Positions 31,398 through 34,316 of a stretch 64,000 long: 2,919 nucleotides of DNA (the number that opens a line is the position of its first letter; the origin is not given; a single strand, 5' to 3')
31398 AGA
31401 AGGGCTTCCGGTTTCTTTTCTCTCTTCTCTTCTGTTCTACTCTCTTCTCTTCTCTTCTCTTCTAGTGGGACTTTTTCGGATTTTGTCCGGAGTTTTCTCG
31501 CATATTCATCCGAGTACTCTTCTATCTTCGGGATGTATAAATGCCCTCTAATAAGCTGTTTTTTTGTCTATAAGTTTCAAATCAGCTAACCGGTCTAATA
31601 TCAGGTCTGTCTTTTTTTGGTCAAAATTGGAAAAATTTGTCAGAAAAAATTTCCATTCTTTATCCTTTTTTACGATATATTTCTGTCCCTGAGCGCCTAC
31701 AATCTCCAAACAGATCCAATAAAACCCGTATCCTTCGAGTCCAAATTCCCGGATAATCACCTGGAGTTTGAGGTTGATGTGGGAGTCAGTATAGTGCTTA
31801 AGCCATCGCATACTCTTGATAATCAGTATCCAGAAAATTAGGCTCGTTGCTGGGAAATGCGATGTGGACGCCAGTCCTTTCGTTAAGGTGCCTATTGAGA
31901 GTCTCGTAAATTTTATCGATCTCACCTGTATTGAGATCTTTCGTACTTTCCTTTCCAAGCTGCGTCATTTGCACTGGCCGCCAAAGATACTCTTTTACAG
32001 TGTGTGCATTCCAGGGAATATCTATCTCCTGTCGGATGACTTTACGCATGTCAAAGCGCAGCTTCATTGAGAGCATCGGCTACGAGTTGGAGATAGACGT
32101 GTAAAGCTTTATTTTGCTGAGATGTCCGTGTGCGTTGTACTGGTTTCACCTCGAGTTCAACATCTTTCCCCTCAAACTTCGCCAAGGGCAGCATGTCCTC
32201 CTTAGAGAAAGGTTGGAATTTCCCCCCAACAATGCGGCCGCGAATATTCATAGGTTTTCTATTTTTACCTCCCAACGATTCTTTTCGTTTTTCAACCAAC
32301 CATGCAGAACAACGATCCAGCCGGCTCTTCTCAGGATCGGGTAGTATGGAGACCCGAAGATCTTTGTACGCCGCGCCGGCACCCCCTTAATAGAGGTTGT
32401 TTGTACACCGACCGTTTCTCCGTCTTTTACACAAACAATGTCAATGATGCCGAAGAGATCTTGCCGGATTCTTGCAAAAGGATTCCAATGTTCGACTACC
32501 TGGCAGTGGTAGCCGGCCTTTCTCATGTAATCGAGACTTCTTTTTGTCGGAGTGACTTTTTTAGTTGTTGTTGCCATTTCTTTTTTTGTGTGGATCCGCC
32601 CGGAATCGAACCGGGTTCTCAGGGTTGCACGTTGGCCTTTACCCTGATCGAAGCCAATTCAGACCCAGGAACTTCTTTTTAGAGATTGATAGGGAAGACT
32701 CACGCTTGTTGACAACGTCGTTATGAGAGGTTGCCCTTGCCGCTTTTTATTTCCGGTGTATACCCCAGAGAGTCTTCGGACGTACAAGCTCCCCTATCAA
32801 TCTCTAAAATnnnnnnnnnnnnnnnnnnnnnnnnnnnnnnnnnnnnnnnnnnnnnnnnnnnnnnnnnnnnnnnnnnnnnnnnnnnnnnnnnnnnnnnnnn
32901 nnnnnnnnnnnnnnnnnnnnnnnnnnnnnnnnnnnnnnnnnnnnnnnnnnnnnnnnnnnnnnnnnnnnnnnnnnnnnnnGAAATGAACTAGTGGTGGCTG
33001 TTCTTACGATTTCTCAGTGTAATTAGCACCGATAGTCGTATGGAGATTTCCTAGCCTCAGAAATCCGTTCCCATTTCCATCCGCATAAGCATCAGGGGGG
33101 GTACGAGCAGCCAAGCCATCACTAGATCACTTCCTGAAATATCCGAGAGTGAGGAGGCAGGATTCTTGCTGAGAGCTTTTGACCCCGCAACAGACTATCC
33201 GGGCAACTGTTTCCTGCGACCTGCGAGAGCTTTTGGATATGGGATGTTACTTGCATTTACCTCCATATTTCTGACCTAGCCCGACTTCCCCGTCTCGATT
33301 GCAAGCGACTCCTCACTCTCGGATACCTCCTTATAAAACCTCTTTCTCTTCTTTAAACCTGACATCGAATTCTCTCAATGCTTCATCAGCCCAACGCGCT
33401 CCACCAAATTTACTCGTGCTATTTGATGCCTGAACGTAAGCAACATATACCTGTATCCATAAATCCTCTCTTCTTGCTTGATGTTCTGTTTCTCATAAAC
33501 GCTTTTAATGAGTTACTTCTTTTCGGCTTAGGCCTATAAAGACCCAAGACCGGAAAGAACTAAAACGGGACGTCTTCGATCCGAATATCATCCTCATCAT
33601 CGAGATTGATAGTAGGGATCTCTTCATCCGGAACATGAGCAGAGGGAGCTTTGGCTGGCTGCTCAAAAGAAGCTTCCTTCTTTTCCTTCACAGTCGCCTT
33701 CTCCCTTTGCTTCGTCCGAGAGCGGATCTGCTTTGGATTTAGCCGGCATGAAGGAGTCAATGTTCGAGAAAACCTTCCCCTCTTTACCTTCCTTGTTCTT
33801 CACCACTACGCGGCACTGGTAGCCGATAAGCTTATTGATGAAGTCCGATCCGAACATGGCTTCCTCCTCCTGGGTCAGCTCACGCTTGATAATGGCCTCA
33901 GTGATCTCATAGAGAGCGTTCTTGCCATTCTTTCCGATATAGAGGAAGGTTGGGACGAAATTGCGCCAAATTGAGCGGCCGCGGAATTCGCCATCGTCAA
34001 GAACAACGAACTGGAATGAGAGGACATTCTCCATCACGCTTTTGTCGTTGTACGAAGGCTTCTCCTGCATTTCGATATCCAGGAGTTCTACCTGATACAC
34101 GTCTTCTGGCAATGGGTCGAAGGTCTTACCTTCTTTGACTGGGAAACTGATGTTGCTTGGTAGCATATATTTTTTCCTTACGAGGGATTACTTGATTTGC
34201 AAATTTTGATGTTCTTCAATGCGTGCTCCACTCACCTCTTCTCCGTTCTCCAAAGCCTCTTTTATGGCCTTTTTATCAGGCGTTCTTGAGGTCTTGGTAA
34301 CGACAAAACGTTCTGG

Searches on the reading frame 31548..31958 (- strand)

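Call 40: search_protein_families(library=pfam, proteins=[window:31548-31958:-], max_evalue=0.01)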
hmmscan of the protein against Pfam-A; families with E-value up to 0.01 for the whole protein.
window:31548-31958:- (136 aa): 1 family
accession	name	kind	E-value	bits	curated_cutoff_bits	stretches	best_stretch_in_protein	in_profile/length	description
PF14297.12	Lin1244_N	-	6.2e-07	30.5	25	1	54-133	3-82/95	Lin1244/Lin1753-like, N-terminal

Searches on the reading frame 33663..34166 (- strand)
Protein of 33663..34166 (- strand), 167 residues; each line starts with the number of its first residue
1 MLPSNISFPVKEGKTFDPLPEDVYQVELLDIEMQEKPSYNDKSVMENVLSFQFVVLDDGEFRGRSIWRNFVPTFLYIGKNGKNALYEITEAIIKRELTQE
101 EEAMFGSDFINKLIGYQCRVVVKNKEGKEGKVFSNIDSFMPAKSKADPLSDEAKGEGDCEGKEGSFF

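Call 40: search_protein_families(library=pfam, proteins=[window:33663-34166:-], max_evalue=0.01)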
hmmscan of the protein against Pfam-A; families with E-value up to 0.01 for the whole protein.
window:33663-34166:- (167 aa): 2 families
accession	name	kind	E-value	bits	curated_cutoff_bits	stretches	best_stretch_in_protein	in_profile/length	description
PF05037.18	DUF669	-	2e-06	28.4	21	1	12-146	7-135/138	Protein of unknown function (DUF669)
PF21189.3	PHA02142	-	0.001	19.9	27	1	102-161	11-72/92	PHA02142 OB-fold domain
